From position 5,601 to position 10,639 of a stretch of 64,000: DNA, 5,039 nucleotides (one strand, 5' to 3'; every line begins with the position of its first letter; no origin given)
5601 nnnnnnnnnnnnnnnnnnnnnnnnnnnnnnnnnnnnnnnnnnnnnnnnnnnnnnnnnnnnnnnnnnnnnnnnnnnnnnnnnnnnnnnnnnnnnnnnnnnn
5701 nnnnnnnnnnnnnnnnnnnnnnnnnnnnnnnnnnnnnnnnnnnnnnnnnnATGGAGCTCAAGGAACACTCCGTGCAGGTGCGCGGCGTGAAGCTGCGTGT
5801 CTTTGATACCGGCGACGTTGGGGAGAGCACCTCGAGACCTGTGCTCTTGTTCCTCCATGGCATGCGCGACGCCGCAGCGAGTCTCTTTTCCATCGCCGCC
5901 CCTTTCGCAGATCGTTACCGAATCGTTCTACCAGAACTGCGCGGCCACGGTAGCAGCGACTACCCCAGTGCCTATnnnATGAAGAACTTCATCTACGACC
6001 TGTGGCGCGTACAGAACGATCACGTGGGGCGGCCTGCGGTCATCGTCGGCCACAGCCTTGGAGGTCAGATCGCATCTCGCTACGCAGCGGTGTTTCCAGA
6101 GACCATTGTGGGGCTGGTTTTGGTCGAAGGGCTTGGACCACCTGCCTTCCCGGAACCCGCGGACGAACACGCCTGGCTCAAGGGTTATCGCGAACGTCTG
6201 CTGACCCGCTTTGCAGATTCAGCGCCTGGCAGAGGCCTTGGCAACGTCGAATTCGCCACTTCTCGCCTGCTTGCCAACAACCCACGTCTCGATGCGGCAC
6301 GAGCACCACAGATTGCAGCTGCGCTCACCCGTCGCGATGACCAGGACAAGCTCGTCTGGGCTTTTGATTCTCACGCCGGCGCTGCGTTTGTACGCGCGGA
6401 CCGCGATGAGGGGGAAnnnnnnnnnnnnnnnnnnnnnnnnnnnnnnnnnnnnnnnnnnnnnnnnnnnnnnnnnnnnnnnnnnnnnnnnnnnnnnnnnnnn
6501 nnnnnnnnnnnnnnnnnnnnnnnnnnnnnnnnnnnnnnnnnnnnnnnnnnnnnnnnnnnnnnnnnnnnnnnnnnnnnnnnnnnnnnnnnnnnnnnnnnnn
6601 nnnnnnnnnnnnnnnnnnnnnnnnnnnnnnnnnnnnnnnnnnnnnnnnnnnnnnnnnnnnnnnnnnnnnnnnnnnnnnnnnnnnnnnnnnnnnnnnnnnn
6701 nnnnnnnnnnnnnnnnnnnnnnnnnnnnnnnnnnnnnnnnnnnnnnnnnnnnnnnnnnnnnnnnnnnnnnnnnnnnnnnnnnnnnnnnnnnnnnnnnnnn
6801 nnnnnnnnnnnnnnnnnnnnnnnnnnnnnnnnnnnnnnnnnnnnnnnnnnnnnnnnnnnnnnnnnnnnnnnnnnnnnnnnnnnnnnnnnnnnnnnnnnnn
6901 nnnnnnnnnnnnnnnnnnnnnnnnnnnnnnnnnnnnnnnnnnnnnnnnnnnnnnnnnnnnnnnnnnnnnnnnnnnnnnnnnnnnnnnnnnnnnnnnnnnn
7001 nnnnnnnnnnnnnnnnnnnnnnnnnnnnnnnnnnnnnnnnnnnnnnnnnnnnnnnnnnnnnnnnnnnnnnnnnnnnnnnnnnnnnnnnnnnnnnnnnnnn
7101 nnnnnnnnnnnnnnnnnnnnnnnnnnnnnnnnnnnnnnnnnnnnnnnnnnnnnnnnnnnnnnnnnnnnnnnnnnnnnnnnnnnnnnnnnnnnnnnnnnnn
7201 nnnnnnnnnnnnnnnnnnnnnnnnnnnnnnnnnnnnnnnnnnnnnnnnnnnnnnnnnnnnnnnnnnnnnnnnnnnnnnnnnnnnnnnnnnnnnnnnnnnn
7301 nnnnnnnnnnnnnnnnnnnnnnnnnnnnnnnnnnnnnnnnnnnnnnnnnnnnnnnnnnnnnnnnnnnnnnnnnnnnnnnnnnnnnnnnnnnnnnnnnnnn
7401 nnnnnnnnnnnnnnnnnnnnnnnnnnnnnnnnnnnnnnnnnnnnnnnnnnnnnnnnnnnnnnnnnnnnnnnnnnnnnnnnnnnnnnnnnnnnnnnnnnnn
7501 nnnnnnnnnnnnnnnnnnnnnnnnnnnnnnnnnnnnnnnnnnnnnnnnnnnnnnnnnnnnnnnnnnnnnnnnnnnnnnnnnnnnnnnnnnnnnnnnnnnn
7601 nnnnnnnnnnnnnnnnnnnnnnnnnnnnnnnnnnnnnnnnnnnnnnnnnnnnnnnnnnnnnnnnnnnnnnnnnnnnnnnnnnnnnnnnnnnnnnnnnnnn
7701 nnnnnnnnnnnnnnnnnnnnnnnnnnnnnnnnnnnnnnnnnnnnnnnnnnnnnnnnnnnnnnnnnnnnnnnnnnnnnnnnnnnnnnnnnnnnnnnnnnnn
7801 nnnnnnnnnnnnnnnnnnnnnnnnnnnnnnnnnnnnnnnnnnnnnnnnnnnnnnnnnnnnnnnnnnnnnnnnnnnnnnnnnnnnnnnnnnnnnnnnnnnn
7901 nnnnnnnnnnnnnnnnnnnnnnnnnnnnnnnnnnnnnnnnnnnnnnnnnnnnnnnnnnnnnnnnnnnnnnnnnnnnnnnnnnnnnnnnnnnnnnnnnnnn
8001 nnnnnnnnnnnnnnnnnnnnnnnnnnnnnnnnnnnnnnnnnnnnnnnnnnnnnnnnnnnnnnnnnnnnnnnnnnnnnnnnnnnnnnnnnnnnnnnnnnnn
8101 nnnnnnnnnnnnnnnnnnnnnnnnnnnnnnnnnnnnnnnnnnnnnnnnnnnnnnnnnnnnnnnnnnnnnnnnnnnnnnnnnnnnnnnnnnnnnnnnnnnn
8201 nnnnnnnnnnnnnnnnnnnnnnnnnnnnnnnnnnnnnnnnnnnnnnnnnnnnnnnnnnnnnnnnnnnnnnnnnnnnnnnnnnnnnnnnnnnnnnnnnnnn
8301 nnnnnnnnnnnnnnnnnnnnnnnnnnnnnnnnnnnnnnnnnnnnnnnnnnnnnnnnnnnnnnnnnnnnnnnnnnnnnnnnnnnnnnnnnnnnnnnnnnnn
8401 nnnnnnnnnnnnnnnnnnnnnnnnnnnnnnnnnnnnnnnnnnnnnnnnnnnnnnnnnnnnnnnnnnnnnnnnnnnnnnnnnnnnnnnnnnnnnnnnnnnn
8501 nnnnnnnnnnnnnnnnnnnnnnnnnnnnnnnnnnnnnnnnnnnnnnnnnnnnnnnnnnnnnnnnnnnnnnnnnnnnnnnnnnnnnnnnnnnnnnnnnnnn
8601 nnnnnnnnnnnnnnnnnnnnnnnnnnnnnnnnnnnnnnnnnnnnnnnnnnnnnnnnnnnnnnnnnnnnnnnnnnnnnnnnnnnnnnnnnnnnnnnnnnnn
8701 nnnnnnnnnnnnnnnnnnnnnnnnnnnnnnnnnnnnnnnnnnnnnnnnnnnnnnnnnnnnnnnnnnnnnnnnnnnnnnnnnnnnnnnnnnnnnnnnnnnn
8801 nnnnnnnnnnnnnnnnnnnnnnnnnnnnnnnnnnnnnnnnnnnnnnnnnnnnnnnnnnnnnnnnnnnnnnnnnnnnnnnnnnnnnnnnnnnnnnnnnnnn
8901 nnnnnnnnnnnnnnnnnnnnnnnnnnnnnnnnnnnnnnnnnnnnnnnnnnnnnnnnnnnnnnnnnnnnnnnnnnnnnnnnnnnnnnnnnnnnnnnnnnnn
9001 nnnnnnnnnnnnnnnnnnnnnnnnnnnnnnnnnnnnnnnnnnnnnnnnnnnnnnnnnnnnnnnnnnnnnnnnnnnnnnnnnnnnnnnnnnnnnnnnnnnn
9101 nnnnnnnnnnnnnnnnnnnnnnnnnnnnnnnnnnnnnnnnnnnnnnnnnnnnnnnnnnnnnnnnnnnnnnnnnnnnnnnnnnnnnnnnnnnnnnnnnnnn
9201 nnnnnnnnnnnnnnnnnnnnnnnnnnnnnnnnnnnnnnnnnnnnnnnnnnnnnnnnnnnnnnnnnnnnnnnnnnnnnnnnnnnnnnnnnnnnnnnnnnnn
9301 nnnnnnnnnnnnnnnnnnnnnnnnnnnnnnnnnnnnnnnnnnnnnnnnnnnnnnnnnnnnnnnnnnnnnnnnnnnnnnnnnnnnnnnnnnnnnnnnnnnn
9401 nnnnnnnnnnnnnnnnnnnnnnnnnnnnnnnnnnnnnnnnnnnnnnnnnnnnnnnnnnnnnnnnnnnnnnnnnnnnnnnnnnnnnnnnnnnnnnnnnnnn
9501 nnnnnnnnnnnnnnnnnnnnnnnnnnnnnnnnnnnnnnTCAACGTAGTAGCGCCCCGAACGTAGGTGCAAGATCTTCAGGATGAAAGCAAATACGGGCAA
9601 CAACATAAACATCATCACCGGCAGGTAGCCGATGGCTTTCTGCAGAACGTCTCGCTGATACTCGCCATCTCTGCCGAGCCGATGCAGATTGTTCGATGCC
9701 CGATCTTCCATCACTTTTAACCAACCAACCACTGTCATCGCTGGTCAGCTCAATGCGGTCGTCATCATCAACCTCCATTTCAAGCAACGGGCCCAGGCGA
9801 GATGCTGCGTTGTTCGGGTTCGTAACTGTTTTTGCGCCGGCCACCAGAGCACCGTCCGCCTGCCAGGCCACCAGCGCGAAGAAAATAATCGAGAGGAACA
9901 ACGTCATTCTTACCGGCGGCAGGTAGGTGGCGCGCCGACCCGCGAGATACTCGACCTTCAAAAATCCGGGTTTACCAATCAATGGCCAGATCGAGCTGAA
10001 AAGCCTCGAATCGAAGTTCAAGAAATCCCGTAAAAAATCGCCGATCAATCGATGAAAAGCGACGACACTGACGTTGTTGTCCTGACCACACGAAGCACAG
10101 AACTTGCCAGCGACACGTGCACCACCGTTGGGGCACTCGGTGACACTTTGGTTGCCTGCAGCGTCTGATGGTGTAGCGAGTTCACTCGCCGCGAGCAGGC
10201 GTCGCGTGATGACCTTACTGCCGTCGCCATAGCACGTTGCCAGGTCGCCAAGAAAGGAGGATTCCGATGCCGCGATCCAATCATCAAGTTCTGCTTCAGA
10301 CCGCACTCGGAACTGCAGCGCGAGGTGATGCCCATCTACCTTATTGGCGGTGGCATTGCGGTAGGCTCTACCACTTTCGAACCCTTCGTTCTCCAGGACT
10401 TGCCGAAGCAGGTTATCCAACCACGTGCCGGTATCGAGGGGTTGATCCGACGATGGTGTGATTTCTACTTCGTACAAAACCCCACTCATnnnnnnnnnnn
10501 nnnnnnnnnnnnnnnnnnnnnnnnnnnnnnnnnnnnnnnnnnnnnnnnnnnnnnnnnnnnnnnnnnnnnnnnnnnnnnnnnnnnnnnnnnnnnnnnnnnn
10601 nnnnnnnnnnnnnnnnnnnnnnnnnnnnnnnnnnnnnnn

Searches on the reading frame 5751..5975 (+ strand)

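Call 68: search_protein_families(library=pfam, proteins=[window:5751-5975:+], max_evalue=0.001)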
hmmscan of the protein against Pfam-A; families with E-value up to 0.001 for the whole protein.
window:5751-5975:+ (75 aa): 2 families
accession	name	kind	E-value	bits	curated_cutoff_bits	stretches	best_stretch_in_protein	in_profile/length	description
PF00561.26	Abhydrolase_1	-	1.1e-05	25.6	25.8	1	30-73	1-45/245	alpha/beta hydrolase fold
PF12697.13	Abhydrolase_6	-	0.00017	22.8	26.3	1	32-72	1-44/217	Alpha/beta hydrolase family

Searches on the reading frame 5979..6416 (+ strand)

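Call 68: search_protein_families(library=pfam, proteins=[window:5979-6416:+], max_evalue=0.001)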
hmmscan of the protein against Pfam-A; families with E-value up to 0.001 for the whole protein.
window:5979-6416:+ (146 aa): 3 families
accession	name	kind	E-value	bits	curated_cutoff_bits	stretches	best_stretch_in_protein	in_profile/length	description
PF00561.26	Abhydrolase_1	-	2.8e-09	37.5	25.8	1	4-66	55-117/245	alpha/beta hydrolase fold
PF12697.13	Abhydrolase_6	-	4e-09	37.9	26.3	1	14-119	59-165/217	Alpha/beta hydrolase family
PF12146.15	Hydrolase_4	-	1.4e-05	25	27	1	10-49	68-107/239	Serine aminopeptidase, S33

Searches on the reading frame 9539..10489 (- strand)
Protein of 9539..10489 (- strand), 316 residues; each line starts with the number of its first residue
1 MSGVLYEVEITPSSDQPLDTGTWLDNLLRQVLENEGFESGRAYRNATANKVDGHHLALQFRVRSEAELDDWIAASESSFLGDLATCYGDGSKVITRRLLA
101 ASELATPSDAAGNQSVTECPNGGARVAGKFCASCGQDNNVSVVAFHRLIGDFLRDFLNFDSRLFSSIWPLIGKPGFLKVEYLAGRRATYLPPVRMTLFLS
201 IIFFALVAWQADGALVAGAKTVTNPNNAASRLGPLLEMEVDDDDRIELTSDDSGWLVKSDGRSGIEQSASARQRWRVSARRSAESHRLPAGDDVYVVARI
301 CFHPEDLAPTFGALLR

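Call 18: find_encoding_contigs(protein=window:9539-10489:-, flank=10000, max_places=2)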
Protein window:9539-10489:- (316 aa): 4 contigs read that carry it; 1 place shown.
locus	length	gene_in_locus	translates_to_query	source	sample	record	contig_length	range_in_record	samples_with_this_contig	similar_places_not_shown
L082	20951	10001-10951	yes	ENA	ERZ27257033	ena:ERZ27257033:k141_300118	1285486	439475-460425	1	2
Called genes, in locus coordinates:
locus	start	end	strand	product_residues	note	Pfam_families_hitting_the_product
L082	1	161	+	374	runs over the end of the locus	PF04909:Amidohydro_2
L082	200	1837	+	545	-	PF02776:TPP_enzyme_N, PF00205:TPP_enzyme_M, PF02775:TPP_enzyme_C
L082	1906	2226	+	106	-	PF24348:DUF7508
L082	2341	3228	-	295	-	PF05448:AXE1 (faint), PF01738:DLH (faint), PF02129:Peptidase_S15, PF00561:Abhydrolase_1, PF12146:Hydrolase_4, PF12697:Abhydrolase_6, PF00326:Peptidase_S9, PF07859:Abhydrolase_3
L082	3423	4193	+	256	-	PF00483:NTP_transferase, PF12804:NTP_transf_3 (weak)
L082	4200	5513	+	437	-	PF16254:DUF4910, PF09940:DUF2172, PF04389:Peptidase_M28 (weak), PF16221:HTH_47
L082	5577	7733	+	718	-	PF01804:Penicil_amidase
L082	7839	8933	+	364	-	PF02771:Acyl-CoA_dh_N, PF02770:Acyl-CoA_dh_M, PF00441:Acyl-CoA_dh_1, PF08028:Acyl-CoA_dh_2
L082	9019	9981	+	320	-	PF01699:Na_Ca_ex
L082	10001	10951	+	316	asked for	PF12412:DUF3667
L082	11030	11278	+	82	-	-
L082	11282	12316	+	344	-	-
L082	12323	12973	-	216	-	PF00881:Nitroreductase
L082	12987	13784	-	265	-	PF02596:DUF169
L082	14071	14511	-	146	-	PF00561:Abhydrolase_1, PF12146:Hydrolase_4 (weak), PF12697:Abhydrolase_6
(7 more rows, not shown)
